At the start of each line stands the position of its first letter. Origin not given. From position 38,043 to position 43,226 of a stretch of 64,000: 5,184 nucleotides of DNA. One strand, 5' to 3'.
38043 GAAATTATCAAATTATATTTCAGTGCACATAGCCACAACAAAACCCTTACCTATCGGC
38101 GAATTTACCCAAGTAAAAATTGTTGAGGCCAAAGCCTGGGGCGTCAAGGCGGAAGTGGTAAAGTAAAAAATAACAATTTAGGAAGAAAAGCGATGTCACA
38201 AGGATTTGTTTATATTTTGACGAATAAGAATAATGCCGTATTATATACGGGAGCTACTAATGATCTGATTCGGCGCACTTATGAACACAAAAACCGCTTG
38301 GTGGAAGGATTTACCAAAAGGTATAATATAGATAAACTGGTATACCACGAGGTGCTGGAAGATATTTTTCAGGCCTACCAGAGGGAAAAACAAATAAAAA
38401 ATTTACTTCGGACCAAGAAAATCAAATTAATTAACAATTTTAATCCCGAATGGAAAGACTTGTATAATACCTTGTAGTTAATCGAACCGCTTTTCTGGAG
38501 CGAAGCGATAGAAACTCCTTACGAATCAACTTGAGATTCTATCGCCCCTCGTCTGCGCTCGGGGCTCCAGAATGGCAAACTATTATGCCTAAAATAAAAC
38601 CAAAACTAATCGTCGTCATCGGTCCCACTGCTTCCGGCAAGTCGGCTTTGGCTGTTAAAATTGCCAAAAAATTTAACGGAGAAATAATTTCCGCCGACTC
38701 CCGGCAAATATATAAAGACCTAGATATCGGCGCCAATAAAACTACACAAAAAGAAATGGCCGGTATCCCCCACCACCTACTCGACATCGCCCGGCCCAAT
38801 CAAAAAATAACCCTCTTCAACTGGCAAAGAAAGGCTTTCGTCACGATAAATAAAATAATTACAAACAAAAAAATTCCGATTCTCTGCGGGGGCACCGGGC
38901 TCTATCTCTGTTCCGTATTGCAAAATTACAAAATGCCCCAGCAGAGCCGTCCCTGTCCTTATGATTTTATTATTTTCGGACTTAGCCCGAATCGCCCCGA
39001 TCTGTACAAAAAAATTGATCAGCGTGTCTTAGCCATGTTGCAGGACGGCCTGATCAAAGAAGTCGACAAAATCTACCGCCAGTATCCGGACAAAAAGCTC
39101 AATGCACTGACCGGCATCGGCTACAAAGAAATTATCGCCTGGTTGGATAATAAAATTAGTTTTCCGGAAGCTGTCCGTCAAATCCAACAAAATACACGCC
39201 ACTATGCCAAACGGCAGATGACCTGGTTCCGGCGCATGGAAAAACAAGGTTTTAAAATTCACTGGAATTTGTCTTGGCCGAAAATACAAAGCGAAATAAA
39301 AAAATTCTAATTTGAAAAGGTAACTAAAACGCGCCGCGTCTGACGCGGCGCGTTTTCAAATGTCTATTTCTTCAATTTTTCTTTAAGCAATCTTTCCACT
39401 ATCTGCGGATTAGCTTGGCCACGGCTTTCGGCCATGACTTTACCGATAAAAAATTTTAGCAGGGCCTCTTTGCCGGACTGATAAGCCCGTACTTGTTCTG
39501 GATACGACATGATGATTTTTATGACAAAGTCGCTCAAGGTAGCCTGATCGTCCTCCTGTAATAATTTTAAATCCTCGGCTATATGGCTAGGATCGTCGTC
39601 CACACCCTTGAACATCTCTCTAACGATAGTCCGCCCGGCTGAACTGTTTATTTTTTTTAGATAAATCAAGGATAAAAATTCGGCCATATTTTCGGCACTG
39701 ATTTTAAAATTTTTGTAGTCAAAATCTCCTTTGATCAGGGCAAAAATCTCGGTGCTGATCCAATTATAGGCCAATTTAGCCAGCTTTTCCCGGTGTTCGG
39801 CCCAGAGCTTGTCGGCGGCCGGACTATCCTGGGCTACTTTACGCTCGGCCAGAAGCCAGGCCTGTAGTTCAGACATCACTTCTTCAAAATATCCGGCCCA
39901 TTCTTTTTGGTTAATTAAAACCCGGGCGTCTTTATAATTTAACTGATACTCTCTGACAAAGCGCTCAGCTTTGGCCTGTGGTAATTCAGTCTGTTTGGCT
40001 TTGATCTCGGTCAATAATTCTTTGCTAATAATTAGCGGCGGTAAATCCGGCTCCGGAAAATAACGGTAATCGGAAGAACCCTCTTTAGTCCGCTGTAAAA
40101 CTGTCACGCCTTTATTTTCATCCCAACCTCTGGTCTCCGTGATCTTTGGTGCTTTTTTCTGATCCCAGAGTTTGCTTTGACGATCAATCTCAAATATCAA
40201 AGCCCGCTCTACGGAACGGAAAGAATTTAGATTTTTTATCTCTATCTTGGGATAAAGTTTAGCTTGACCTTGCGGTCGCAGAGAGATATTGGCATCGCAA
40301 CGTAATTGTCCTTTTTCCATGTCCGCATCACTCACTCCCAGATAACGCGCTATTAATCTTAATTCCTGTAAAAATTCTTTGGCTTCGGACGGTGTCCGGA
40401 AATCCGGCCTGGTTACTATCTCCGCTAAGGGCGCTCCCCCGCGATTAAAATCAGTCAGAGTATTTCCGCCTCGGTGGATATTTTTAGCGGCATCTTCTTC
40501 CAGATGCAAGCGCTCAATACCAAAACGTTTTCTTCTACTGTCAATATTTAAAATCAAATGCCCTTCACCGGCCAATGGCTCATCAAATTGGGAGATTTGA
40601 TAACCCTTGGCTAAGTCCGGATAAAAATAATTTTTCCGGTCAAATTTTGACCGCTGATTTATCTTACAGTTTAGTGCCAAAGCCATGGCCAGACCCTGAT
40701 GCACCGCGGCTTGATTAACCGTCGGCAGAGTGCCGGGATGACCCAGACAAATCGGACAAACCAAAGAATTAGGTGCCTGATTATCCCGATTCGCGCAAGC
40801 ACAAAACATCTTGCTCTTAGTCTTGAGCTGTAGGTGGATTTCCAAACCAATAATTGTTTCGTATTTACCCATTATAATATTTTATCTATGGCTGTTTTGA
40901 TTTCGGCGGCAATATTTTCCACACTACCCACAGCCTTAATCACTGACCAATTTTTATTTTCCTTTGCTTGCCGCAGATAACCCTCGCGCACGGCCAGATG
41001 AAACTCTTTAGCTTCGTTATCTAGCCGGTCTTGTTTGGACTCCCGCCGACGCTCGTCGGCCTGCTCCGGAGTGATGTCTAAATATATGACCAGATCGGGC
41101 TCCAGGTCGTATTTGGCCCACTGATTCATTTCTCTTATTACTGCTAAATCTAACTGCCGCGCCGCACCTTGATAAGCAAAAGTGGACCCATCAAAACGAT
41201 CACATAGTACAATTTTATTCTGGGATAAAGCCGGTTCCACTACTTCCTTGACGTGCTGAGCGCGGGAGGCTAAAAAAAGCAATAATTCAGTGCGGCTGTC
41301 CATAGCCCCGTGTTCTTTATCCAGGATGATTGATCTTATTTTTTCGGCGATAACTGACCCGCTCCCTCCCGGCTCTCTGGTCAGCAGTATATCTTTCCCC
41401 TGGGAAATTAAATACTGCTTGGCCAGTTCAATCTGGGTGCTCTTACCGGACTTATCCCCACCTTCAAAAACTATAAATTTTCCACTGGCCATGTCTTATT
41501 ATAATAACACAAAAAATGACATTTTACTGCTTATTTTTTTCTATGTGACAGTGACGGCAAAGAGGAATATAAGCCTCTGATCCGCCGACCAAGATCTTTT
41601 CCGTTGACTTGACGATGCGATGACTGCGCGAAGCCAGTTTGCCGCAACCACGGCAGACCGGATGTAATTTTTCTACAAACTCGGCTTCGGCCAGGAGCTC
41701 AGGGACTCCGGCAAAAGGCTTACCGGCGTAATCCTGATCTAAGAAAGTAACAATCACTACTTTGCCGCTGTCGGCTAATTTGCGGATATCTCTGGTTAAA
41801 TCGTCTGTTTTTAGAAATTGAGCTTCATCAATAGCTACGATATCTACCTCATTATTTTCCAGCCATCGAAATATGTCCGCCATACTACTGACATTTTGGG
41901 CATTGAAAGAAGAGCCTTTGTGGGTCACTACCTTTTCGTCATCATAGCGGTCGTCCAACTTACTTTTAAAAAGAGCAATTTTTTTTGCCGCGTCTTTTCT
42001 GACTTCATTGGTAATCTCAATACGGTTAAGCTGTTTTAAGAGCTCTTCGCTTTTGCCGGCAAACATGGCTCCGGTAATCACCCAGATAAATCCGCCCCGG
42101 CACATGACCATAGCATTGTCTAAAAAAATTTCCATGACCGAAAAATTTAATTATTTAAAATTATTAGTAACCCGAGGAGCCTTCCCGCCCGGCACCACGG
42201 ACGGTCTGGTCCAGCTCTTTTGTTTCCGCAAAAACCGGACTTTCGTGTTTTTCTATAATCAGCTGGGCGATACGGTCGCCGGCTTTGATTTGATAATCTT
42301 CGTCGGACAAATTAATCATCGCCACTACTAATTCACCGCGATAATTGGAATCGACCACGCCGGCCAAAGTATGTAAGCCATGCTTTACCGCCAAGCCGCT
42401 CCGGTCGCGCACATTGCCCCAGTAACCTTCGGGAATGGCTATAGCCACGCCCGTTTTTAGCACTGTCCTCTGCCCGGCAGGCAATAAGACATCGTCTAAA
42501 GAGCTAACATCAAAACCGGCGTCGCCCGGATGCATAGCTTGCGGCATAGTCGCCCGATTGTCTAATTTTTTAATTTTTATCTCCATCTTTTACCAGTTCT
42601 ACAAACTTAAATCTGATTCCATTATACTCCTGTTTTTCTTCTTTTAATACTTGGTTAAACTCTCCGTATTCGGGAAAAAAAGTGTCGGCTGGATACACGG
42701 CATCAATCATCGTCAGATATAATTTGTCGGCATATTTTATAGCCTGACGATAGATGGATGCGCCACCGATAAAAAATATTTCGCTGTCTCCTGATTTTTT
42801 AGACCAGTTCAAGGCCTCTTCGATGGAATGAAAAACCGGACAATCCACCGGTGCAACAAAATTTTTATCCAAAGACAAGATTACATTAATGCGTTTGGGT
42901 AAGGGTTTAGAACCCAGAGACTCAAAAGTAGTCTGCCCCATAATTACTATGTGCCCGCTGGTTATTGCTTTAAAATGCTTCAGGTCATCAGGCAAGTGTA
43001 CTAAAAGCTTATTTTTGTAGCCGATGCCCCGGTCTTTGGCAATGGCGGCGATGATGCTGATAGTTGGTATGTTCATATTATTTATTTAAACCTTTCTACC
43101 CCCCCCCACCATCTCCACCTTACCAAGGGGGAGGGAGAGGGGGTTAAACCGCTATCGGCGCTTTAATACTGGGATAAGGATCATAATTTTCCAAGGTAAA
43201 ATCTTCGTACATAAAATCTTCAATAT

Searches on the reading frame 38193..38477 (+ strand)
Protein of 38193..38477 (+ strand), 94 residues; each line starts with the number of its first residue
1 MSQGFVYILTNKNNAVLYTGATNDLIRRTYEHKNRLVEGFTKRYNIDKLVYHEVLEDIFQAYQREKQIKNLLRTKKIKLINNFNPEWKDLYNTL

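Call 108: search_protein_families(library=pfam, proteins=[window:38193-38477:+], max_evalue=0.0001)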
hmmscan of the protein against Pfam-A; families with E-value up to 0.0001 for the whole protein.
window:38193-38477:+ (94 aa): 1 family
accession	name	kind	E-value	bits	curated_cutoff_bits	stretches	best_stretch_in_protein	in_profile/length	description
PF01541.30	GIY-YIG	-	5.1e-15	56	22.6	1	4-77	2-77/78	GIY-YIG catalytic domain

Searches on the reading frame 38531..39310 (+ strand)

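Call 108: search_protein_families(library=pfam, proteins=[window:38531-39310:+], max_evalue=0.0001)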
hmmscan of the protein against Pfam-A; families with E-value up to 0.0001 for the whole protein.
window:38531-39310:+ (259 aa): 2 families
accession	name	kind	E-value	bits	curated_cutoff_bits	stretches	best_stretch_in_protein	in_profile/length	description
PF01715.23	IPPT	-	3e-60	204.4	23.6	2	138-235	145-242/243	IPP transferase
PF01745.22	IPT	-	1.6e-10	41.3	20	1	25-222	2-199/233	Isopentenyl transferase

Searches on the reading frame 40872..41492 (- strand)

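Call 108: search_protein_families(library=pfam, proteins=[window:40872-41492:-], max_evalue=0.0001)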
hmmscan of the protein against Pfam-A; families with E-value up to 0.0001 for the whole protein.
window:40872-41492:- (206 aa): 2 families
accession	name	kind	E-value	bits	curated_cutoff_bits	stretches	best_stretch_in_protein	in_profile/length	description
PF02223.23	Thymidylate_kin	-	1.1e-48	165.9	27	1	9-198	1-185/185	Thymidylate kinase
PF13521.12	AAA_28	-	1.4e-05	25.9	27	1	7-161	2-140/164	AAA domain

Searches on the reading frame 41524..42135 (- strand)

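Call 108: search_protein_families(library=pfam, proteins=[window:41524-42135:-], max_evalue=0.0001)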
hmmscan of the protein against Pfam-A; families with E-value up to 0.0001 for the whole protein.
window:41524-42135:- (203 aa): 1 family
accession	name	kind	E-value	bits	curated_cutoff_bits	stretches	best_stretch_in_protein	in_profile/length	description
PF00265.24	TK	-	1.2e-47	162.5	20.6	1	16-197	2-176/176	Thymidine kinase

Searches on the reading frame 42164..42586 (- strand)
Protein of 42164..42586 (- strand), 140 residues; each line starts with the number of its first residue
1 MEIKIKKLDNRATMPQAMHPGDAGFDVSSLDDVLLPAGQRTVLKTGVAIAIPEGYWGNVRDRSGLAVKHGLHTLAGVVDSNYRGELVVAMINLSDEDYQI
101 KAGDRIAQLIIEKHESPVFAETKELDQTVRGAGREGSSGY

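Call 73: search_protein_families(library=pfam, proteins=[window:42164-42586:-], max_evalue=0.001)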
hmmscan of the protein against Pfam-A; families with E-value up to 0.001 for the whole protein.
window:42164-42586:- (140 aa): 2 families
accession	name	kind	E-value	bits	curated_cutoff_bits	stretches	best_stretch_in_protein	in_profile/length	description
PF00692.24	dUTPase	-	1.2e-32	112.8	22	1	11-139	2-129/129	dUTPase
PF22769.1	DCD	-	2.2e-08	34.8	27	1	31-113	69-152/153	dCTP deaminase-like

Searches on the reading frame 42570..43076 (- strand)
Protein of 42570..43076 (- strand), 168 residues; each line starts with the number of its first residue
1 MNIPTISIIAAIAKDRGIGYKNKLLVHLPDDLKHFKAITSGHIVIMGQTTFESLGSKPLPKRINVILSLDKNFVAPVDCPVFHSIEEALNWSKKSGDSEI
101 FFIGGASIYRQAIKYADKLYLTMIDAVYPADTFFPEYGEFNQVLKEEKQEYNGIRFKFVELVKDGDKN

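Call 108: search_protein_families(library=pfam, proteins=[window:42570-43076:-], max_evalue=0.0001)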
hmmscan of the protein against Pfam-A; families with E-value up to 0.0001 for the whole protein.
window:42570-43076:- (168 aa): 1 family
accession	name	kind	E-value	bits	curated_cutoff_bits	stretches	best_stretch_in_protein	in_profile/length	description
PF00186.24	DHFR_1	-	2.4e-50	170.8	25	1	5-162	1-158/159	Dihydrofolate reductase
